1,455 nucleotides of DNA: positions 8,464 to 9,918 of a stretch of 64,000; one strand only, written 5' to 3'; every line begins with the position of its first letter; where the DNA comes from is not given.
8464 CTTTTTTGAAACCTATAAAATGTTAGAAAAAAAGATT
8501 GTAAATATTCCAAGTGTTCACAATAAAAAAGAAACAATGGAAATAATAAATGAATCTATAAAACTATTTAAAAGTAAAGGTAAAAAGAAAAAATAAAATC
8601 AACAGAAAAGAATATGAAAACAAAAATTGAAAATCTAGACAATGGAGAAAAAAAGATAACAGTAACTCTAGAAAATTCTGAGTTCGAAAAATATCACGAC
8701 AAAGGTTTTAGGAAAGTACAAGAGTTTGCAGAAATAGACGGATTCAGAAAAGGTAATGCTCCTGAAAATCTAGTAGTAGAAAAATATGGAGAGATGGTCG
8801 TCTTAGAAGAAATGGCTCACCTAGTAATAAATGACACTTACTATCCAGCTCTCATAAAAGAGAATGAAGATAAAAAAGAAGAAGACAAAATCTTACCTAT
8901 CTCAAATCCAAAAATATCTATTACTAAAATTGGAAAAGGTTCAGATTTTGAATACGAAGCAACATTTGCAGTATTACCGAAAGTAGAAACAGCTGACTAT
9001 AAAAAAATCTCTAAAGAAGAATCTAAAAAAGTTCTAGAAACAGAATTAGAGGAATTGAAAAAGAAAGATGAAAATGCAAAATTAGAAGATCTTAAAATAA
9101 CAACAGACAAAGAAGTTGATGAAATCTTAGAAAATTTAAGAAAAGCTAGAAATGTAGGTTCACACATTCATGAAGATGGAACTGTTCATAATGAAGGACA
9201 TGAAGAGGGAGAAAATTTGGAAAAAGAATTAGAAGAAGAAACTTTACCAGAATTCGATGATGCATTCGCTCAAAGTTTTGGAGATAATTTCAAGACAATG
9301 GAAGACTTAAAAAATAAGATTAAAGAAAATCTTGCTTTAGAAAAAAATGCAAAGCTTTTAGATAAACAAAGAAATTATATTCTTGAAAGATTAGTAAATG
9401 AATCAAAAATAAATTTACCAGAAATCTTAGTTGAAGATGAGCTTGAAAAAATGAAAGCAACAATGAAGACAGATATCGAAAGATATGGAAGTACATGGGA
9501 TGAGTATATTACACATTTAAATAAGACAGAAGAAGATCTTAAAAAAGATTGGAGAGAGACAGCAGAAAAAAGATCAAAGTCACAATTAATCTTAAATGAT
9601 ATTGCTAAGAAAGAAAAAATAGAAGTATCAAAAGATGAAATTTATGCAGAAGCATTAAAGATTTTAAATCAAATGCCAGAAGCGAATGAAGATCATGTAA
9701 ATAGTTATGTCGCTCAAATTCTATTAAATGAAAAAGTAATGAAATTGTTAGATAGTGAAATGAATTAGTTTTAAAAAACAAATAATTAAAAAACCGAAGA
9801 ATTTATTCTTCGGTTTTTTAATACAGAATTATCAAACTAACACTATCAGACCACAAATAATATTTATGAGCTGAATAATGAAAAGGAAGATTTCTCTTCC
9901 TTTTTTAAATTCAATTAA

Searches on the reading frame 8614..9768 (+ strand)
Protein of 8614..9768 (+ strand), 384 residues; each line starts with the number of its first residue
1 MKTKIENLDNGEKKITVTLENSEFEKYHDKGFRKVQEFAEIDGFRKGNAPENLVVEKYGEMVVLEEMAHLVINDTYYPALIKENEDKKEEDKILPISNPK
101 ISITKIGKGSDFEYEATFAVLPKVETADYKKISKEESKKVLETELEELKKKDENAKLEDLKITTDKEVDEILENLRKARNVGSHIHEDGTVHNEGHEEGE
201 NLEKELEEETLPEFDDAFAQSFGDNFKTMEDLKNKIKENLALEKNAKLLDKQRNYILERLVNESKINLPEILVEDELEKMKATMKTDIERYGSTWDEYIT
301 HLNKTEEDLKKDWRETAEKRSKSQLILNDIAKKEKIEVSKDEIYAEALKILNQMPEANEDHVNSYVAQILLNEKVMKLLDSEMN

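Call 13: find_encoding_contigs(protein=window:8614-9768:+, flank=10000, max_places=10)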
Protein window:8614-9768:+ (384 aa): 1 contig read that carries it; 1 place shown.
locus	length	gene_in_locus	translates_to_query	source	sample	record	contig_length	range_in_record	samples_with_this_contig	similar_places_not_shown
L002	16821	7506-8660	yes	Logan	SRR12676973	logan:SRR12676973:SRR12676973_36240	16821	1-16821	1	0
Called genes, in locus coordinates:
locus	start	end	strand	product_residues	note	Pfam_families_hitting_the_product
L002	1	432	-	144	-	?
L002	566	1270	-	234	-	PF02163:Peptidase_M50 (weak)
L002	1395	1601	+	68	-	-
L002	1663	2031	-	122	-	-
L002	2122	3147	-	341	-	PF00753:Lactamase_B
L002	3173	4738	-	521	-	PF03772:Competence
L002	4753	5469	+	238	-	-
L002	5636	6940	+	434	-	PF08529:NusA_N, PF00575:S1, PF13184:KH_NusA_1st, PF26594:KH_NusA_2nd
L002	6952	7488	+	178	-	PF00719:Pyrophosphatase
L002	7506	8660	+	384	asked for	PF05697:Trigger_N, PF05698:Trigger_C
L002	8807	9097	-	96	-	-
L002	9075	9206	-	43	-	-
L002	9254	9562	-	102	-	-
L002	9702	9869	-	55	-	-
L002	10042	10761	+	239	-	PF01978:TrmB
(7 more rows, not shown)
